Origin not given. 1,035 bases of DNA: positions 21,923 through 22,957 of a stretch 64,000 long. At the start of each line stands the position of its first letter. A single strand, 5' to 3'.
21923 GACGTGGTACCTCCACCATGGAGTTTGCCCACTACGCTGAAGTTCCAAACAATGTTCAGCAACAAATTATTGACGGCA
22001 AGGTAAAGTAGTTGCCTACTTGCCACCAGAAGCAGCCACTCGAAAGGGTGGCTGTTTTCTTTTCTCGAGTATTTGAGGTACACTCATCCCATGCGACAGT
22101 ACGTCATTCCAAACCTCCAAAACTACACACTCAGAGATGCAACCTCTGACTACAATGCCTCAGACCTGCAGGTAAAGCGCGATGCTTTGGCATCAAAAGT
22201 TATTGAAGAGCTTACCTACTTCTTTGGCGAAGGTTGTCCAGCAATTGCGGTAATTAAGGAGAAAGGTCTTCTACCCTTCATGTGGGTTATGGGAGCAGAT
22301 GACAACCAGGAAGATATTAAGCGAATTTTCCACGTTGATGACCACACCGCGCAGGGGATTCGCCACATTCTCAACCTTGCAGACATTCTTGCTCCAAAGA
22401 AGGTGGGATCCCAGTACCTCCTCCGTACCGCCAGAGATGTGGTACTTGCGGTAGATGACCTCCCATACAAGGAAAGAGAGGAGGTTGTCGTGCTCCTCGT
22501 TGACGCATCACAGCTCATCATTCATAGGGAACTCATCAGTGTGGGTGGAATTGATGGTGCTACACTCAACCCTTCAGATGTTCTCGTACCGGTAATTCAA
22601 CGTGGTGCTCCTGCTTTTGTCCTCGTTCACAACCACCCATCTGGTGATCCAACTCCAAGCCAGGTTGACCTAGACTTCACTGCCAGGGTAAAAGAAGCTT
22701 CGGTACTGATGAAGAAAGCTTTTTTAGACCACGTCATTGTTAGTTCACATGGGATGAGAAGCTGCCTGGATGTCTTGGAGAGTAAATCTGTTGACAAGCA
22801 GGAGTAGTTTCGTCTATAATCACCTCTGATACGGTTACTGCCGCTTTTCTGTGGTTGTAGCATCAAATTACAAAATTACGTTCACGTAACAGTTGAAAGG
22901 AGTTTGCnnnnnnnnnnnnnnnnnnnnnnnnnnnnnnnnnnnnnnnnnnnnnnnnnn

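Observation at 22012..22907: RadC/JAB-domain gene as a stand-alone unit between fusA and tuf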

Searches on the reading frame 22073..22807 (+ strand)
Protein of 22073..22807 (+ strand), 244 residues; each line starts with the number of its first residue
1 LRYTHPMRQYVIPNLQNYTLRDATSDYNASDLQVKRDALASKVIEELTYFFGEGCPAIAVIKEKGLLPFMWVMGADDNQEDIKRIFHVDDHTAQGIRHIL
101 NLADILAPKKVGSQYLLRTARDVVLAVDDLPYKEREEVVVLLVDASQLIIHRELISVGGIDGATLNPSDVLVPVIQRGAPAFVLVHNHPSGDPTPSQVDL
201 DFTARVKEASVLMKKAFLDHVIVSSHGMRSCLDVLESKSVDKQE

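Call 3: search_protein_families(library=pfam, proteins=[window:22073-22807:+], max_evalue=1)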
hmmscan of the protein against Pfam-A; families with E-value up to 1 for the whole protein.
window:22073-22807:+ (244 aa): 2 families
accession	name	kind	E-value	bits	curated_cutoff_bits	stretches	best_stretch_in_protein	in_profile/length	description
PF04002.20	RadC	-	7.2e-27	94.2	22.1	1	127-230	12-115/121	RadC-like JAB domain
PF14464.11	Prok-JAB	-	0.04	14.2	25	1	173-206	60-93/114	Prokaryotic homologs of the JAB domain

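Call 4: search_protein_families(library=ncbifam, proteins=[window:22073-22807:+], max_evalue=1)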
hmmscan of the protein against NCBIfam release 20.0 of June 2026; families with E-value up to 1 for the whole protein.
window:22073-22807:+ (244 aa): 2 families
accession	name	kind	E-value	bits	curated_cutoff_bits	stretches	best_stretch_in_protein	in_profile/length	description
NF000642.1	PRK00024.1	equivalog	1.1e-27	97.1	180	1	79-230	53-205/212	RadC family protein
TIGR00608.1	radc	subfamily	4.2e-27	95.3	133.85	1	91-228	71-209/218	RadC family protein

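Call 6: find_homologous_proteins(query=window:22073-22807:+)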
Query window:22073-22807:+ (244 aa): 1776 proteins with E <= 0.001 among 2551 candidates; the best 120 are listed.
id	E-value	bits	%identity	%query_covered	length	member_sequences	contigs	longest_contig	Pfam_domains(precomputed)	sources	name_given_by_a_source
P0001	1.3e-151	521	100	98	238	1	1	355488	PF04002.21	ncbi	-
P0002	2.4e-134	464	89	98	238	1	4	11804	PF04002.21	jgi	jgi:DNA repair protein RadC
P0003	1.9e-79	284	56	98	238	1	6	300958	PF04002.21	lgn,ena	-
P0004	4.9e-78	280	55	98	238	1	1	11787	PF04002.21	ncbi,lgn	ncbi:hypothetical protein BH11PAT4_BH11PAT4_8690 [soil metagenome]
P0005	6.2e-78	280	53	97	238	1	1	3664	PF04002.21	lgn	-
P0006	1.5e-24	105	31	95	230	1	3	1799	PF04002.21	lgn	-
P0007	3.7e-23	100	39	60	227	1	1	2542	PF04002.21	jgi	jgi:DNA repair protein RadC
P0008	1.3e-21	95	42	48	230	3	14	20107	PF04002.21,PF20582.5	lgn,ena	-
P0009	2.0e-21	95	46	46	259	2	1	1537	PF04002.21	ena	-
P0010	2.1e-21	95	40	59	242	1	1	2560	PF04002.21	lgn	-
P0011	4.0e-21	94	45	45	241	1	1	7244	PF04002.21,PF14464.12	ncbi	ncbi:MAG: DNA repair protein RadC [Candidatus Dormibacteria bacterium]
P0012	5.1e-21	93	34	65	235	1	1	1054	PF04002.21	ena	-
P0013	1.5e-20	92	50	43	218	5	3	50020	PF04002.21,PF20582.5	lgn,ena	-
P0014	1.8e-20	91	48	43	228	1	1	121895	PF04002.21,PF20582.5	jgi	-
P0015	2.9e-20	91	39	61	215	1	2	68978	PF04002.21,PF20582.5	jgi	jgi:DNA repair protein RadC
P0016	8.5e-20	89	45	45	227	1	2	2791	PF04002.21,PF20582.5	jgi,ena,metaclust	jgi:DNA repair protein RadC|metaclust:\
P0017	2.0e-19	88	48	47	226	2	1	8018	PF04002.21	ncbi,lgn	-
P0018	4.6e-19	87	35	60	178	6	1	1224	PF04002.21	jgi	jgi:DNA repair protein RadC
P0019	4.7e-19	87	50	41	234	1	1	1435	PF04002.21,PF20582.5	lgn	-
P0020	6.9e-19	86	49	41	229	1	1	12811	PF04002.21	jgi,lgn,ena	-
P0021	7.0e-19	86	49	40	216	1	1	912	PF04002.21,PF20582.5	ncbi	-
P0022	7.0e-19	86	39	48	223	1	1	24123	PF04002.21,PF20582.5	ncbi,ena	-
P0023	7.9e-19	86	46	41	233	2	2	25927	PF04002.21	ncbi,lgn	-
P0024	8.4e-19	86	44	48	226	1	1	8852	PF04002.21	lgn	-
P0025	1.3e-18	85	48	40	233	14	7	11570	PF04002.21,PF20582.5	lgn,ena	-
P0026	1.4e-18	85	42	40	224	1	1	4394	PF04002.21,PF20582.5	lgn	-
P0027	1.6e-18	85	49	41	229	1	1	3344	PF04002.21,PF20582.5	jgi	jgi:DNA repair protein RadC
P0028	1.6e-18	85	48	41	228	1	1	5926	PF04002.21,PF20582.5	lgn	-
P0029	1.7e-18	85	47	47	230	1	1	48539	PF04002.21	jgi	jgi:DNA repair protein RadC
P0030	1.9e-18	85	34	84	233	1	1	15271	PF04002.21,PF20582.5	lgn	-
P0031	1.9e-18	85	49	40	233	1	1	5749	PF04002.21,PF20582.5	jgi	-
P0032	2.1e-18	85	45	43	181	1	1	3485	PF04002.21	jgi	jgi:DNA repair protein RadC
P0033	2.4e-18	85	46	41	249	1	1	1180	PF04002.21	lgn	-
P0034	2.4e-18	85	38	45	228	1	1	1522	PF04002.21,PF14464.12,PF20582.5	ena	-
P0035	3.5e-18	84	48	37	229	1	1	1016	PF04002.21,PF20582.5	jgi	jgi:DNA repair protein RadC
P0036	3.8e-18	84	36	57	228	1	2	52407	PF04002.21,PF20582.5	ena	-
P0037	4.0e-18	84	48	37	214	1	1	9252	PF04002.21,PF20582.5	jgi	-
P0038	4.0e-18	84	47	43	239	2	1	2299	PF04002.21,PF20582.5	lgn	-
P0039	4.1e-18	84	48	37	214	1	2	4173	PF04002.21,PF20582.5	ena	-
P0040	4.1e-18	84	48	37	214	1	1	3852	PF04002.21,PF20582.5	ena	-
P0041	4.5e-18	84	45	43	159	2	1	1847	PF04002.21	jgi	jgi:DNA repair protein RadC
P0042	4.5e-18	84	48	37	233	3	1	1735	PF04002.21,PF20582.5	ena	-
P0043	4.7e-18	84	45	40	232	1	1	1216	PF04002.21,PF20582.5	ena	-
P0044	5.4e-18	83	48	41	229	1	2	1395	PF04002.21,PF20582.5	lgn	-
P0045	5.5e-18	83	48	37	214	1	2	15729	PF04002.21,PF20582.5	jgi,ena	-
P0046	6.2e-18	83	36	50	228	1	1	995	PF04002.21,PF20582.5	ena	-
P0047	6.3e-18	83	44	45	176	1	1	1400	PF04002.21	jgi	jgi:DNA repair protein RadC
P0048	6.3e-18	83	48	37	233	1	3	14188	PF04002.21,PF20582.5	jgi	-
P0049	7.2e-18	83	29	85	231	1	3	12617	PF12826.14,PF04002.21,PF20582.5,PF00633.30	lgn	-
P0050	7.3e-18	83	42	51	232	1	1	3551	PF04002.21,PF20582.5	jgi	jgi:DNA repair protein RadC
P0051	7.5e-18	83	46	41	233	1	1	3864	PF04002.21,PF20582.5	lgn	-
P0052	7.6e-18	83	32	65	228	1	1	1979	PF04002.21,PF20582.5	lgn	-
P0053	8.6e-18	83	35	66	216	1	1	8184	PF04002.21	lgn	-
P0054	9.5e-18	83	35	50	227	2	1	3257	PF04002.21,PF20582.5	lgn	-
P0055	1.0e-17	82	49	37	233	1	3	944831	PF04002.21,PF20582.5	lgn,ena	-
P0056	1.1e-17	82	43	41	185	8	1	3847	PF04002.21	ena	-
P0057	1.2e-17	82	36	50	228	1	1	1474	PF04002.21,PF20582.5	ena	-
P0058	1.2e-17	82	36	50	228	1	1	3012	PF04002.21,PF20582.5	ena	-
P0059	1.3e-17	82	47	37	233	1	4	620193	PF04002.21,PF20582.5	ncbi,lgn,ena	-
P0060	1.3e-17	82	46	40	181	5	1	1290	PF04002.21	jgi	jgi:DNA repair protein RadC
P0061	1.4e-17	82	43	45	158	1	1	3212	PF04002.21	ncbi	-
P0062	1.4e-17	82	36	50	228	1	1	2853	PF04002.21,PF20582.5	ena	-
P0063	1.4e-17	82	45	40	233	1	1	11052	PF04002.21,PF20582.5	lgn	-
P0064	1.5e-17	82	41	47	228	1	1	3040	PF04002.21,PF20582.5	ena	-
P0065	1.5e-17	82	47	41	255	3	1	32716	PF04002.21,PF20582.5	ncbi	-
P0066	1.6e-17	82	36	50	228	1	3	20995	PF04002.21,PF20582.5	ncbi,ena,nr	ncbi:MAG: DNA repair protein RadC [Mogibacterium sp.]|nr:DNA repair protein RadC [Mogibacterium sp.]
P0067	1.6e-17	82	40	45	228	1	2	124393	PF04002.21,PF20582.5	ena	-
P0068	1.6e-17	82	39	45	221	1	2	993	PF04002.21,PF20582.5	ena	-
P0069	1.6e-17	82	37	50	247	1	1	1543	PF04002.21,PF20582.5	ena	-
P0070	1.7e-17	82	35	50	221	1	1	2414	PF04002.21,PF00106.32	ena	-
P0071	1.9e-17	82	35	50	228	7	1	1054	PF04002.21,PF20582.5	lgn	-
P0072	1.9e-17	82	35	65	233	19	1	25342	PF04002.21,PF20582.5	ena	-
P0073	2.0e-17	82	46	37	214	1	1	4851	PF04002.21,PF20582.5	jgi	-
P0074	2.1e-17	82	35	50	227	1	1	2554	PF04002.21,PF20582.5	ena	-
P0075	2.1e-17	81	35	50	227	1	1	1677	PF04002.21,PF20582.5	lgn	-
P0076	2.1e-17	81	46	43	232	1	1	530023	PF04002.21,PF20582.5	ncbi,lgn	-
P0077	2.3e-17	81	36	50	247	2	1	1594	PF04002.21,PF20582.5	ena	-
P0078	2.4e-17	81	35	50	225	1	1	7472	PF04002.21,PF02922.25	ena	-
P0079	2.4e-17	81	48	37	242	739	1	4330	PF04002.21,PF20582.5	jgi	jgi:DNA repair protein RadC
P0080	2.5e-17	81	33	59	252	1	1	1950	PF04002.21,PF20582.5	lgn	-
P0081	2.6e-17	81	40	41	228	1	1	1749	PF04002.21,PF20582.5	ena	-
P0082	2.7e-17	81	47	40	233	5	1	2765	PF04002.21,PF20582.5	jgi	-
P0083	2.9e-17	81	44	43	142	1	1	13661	PF04002.21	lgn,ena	-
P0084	2.9e-17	81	42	61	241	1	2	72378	PF04002.21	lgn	-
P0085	3.0e-17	81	47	37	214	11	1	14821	PF04002.21,PF20582.5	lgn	-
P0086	3.0e-17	81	37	47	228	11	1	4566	PF04002.21,PF20582.5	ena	-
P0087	3.3e-17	81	48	40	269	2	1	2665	PF04002.21,PF20582.5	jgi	-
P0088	3.5e-17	81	36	50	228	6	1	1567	PF04002.21,PF20582.5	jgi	jgi:DNA repair protein RadC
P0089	3.7e-17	81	35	59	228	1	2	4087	PF04002.21,PF20582.5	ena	-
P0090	3.7e-17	81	44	41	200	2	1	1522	PF04002.21,PF20582.5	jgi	jgi:DNA repair protein RadC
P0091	3.8e-17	81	47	41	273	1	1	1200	PF04002.21,PF20582.5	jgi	jgi:DNA repair protein RadC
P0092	3.9e-17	81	44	37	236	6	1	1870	PF04002.21,PF20582.5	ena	-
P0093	4.2e-17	80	28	88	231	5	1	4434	PF12826.14,PF04002.21,PF20582.5,PF00633.30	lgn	-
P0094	4.5e-17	80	34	64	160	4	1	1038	PF04002.21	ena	-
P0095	5.0e-17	80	47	36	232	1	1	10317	PF04002.21,PF20582.5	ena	-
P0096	5.0e-17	80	35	50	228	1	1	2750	PF04002.21,PF20582.5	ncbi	-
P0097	5.7e-17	80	48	41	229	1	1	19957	PF04002.21,PF20582.5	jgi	jgi:DNA repair protein RadC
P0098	6.0e-17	80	36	50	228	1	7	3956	PF04002.21,PF20582.5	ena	-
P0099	6.0e-17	80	33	65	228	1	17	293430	PF04002.21,PF20582.5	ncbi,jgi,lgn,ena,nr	ncbi:MAG: JAB domain-containing protein [Clostridiales bacterium]|nr:JAB domain-containing protein [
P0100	6.4e-17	80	33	61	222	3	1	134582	PF04002.21,PF20582.5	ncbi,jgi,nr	ncbi:MAG: DNA repair protein RadC [Pelotomaculum sp.]|nr:DNA repair protein RadC [Pelotomaculum sp.]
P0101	6.7e-17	80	39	47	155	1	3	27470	PF04002.21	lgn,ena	-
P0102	7.2e-17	80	48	37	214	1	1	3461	PF04002.21,PF20582.5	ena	-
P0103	7.6e-17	80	34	51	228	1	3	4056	PF04002.21,PF20582.5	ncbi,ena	-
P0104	7.7e-17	80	48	37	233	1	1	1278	PF04002.21,PF20582.5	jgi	-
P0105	7.7e-17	80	38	43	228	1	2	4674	PF04002.21,PF20582.5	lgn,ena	-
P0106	8.1e-17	80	31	84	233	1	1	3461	PF04002.21,PF20582.5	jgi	-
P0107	8.1e-17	80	46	37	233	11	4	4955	PF04002.21,PF20582.5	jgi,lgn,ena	jgi:DNA repair protein RadC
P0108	8.1e-17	80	44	41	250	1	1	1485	PF04002.21,PF20582.5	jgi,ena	-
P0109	8.2e-17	80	33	62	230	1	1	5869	PF04002.21,PF20582.5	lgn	-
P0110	8.5e-17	79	40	42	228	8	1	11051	PF04002.21,PF20582.5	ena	-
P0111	8.8e-17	79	39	48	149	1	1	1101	PF04002.21,PF14464.12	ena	-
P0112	8.9e-17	79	42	41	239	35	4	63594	PF04002.21,PF20582.5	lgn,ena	-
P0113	9.6e-17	79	35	55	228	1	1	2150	PF04002.21,PF20582.5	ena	-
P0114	9.8e-17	79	34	62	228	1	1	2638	PF04002.21,PF20582.5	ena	-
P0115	9.9e-17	79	35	55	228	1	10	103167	PF04002.21,PF20582.5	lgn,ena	-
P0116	9.9e-17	79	35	55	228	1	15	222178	PF04002.21,PF20582.5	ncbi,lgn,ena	-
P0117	9.9e-17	79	33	55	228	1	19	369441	PF04002.21,PF20582.5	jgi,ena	-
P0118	1.0e-16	79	40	41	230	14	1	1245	PF04002.21,PF20582.5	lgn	-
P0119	1.0e-16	79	34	62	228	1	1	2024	PF04002.21,PF20582.5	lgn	-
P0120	1.1e-16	79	39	45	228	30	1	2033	PF04002.21,PF20582.5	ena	-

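Call 7: find_related_loci(query=window:22073-22807:+, collection=genome_contigs, flank=6000)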
Query window:22073-22807:+ (244 aa) in genome_contigs; peptide patterns used: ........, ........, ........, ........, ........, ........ (x = any residue, [..] = any of these).
221 stretches matched a pattern; 166 encode a relative of the query (tblastn E <= 1e-3); the best 80 are kept; 80 distinct loci.
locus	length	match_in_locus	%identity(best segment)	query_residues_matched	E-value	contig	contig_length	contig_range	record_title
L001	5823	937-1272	45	119-230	2e-25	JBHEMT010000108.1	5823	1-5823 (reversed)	MAG: Candidatus Dormibacteria bacterium isolate S3_bin.9.orig S3_k141_2312381, whole genome shotgun sequence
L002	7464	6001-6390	42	104-224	2e-24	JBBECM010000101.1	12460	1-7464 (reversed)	MAG: Chthoniobacterales bacterium isolate LejiaF_64_35 Lejia_F_7104_length_12460_cov_22, whole genome shotgun sequence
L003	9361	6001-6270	51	135-224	4e-24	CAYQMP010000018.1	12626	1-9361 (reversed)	MAG TPA_asm: uncultured Chthoniobacter sp. isolate binchicken_co176_18 genome assembly, contig: NODE_3431_length_12626_c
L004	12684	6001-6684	30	2-224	7e-24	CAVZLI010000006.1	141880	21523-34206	MAG: uncultured Verrucomicrobiae bacterium isolate MFD03804.bin.2.131 genome assembly, contig: contig_31735, whole genom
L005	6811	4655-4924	50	135-224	2e-23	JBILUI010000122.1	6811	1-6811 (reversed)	MAG: Chthoniobacterales bacterium isolate ME2018-08-06_3300044608_group8_bin154 Rohwer_bin2572_scaffold_20262_c1, whole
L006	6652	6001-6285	48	127-224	2e-23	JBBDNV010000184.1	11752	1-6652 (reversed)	MAG: Pirellulales bacterium isolate LejiaB_63_21 Lejia_B_7028_length_11752_cov_12, whole genome shotgun sequence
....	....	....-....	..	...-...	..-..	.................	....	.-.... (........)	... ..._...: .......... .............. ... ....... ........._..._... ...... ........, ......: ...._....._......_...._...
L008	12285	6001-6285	47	127-224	2e-23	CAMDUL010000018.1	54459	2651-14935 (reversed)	MAG: Chthoniobacter flavus isolate MiE-14oct19-33 genome assembly, contig: MiE-14oct19-C598, whole genome shotgun sequen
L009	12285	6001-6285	47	127-224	2e-23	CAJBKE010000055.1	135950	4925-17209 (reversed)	MAG: uncultured Verrucomicrobia bacterium isolate Loc090907-1m_bin-436 genome assembly, contig: bin-436:55/70, whole gen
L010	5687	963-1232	50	135-224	4e-23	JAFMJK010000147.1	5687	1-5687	MAG: Chthoniobacterales bacterium isolate DEBay_Sum019D_L_G_169 NODE_18115_length_5687_cov_7.716442, whole genome shotgu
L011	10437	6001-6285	47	127-224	5e-23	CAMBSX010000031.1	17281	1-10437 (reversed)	MAG: Chthoniobacter flavus isolate MiE-14oct19-45 genome assembly, contig: MiE-14oct19-C4521, whole genome shotgun seque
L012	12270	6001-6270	49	135-224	5e-23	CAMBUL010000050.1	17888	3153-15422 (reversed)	MAG: Chthoniobacter flavus isolate MoH-02may19-15 genome assembly, contig: MoH-02may19-C5187, whole genome shotgun seque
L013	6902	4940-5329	38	104-224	5e-23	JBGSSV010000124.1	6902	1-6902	MAG: Chthoniobacterales bacterium isolate JTS-AC390 k141_3033052, whole genome shotgun sequence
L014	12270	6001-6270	49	135-224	6e-23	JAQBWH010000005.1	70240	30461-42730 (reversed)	MAG: Verrucomicrobia bacterium isolate casp150-mb.222 NODE_926_length_70240_cov_0.115995, whole genome shotgun sequence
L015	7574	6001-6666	29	8-224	8e-23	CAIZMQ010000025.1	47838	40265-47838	MAG: uncultured Verrucomicrobia bacterium isolate Loc080925-5m_bin-1029 genome assembly, contig: bin-1029:025/182, whole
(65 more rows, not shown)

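Call 8: find_encoding_contigs(protein=P0003, flank=8000, max_places=4)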
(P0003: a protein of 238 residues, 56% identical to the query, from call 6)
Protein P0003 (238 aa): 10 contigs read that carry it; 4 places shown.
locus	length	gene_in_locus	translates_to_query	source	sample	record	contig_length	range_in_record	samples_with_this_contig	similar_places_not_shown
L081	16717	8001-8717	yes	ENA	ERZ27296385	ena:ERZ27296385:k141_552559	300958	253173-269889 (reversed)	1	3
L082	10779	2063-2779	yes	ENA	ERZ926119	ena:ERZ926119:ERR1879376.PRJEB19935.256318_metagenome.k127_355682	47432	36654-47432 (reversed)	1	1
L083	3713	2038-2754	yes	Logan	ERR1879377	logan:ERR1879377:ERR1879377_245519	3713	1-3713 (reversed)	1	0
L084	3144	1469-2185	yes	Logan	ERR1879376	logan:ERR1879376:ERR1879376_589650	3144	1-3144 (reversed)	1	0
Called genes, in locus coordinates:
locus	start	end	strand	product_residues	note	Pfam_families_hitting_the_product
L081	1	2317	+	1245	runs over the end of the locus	PF04997:RNA_pol_Rpb1_1, PF00623:RNA_pol_Rpb1_2, PF04983:RNA_pol_Rpb1_3, PF05000:RNA_pol_Rpb1_4, PF04998:RNA_pol_Rpb1_5, PF21668:RPOC_hybrid (faint)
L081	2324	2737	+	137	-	PF00164:Ribosom_S12_S23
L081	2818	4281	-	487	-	PF02492:cobW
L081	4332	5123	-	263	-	PF03059:NAS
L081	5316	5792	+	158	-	PF00177:Ribosomal_S7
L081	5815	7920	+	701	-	PF00009:GTP_EFTU, PF22042:EF-G_D2, PF03144:GTP_EFTU_D2, PF14492:EFG_III, PF16658:RF3_C (weak), PF03764:EFG_IV, PF00679:EFG_C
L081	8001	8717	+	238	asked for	PF04002:RadC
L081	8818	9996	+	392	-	PF00009:GTP_EFTU, PF03144:GTP_EFTU_D2, PF03143:GTP_EFTU_D3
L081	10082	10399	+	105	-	PF00338:Ribosomal_S10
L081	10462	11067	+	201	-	PF00297:Ribosomal_L3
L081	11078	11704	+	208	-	PF00573:Ribosomal_L4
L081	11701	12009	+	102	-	PF00276:Ribosomal_L23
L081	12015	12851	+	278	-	PF00181:Ribosomal_L2_N, PF03947:Ribosomal_L2_C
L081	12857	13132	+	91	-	PF00203:Ribosomal_S19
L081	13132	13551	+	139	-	PF00237:Ribosomal_L22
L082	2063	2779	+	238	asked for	PF04002:RadC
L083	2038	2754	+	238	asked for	PF04002:RadC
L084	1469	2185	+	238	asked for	PF04002:RadC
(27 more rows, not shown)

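Call 9: find_encoding_contigs(protein=P0002, flank=8000, max_places=4)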
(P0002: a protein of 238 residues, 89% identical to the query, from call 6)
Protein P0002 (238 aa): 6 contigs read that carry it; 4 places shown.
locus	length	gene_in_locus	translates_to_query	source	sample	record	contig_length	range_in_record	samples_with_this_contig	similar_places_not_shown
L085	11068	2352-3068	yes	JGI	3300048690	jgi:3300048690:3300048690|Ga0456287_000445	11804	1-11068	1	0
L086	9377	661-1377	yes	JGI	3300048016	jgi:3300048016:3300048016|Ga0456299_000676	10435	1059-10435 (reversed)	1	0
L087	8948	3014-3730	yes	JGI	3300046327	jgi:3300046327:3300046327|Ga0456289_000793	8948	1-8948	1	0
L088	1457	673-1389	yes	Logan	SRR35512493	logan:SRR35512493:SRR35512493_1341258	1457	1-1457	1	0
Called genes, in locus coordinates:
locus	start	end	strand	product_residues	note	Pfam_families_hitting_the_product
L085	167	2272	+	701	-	PF00009:GTP_EFTU, PF22042:EF-G_D2, PF03144:GTP_EFTU_D2, PF14492:EFG_III, PF16658:RF3_C (weak), PF03764:EFG_IV, PF00679:EFG_C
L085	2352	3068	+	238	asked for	PF04002:RadC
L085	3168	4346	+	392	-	PF00009:GTP_EFTU, PF03144:GTP_EFTU_D2, PF03143:GTP_EFTU_D3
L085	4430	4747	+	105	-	PF00338:Ribosomal_S10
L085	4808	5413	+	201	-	PF00297:Ribosomal_L3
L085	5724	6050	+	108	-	PF00573:Ribosomal_L4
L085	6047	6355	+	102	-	PF00276:Ribosomal_L23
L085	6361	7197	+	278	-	PF00181:Ribosomal_L2_N, PF03947:Ribosomal_L2_C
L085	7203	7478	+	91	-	PF00203:Ribosomal_S19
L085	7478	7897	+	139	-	PF00237:Ribosomal_L22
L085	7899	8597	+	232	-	PF07650:KH_2, PF00189:Ribosomal_S3_C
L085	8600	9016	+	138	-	PF00252:Ribosomal_L16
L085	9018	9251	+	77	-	PF00366:Ribosomal_S17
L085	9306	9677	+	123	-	PF00238:Ribosomal_L14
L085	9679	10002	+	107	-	PF00467:KOW, PF17136:ribosomal_L24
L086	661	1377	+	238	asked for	PF04002:RadC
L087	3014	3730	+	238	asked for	PF04002:RadC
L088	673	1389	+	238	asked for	PF04002:RadC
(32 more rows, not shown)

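Call 10: find_encoding_contigs(protein=P0004, flank=8000, max_places=3)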
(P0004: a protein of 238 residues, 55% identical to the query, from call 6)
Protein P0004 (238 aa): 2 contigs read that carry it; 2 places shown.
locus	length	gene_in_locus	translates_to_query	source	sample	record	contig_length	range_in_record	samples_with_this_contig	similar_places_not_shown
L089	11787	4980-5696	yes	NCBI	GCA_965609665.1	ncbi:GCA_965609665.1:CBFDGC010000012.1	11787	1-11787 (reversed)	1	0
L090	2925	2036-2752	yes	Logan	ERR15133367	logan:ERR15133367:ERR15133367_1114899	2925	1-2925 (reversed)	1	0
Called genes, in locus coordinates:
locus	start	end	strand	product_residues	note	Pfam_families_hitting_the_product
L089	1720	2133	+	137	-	PF00164:Ribosom_S12_S23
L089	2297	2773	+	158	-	PF00177:Ribosomal_S7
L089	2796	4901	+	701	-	PF00009:GTP_EFTU, PF22042:EF-G_D2, PF03144:GTP_EFTU_D2, PF14492:EFG_III, PF16658:RF3_C (weak), PF03764:EFG_IV, PF00679:EFG_C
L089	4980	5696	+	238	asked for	PF04002:RadC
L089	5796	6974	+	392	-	PF00009:GTP_EFTU, PF03144:GTP_EFTU_D2, PF03143:GTP_EFTU_D3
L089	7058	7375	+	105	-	PF00338:Ribosomal_S10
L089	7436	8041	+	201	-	PF00297:Ribosomal_L3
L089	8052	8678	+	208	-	PF00573:Ribosomal_L4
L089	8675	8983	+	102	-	PF00276:Ribosomal_L23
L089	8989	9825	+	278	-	PF00181:Ribosomal_L2_N, PF03947:Ribosomal_L2_C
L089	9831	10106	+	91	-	PF00203:Ribosomal_S19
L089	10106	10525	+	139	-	PF00237:Ribosomal_L22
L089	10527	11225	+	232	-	PF07650:KH_2, PF00189:Ribosomal_S3_C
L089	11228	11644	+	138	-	PF00252:Ribosomal_L16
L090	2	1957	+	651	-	?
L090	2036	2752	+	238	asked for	PF04002:RadC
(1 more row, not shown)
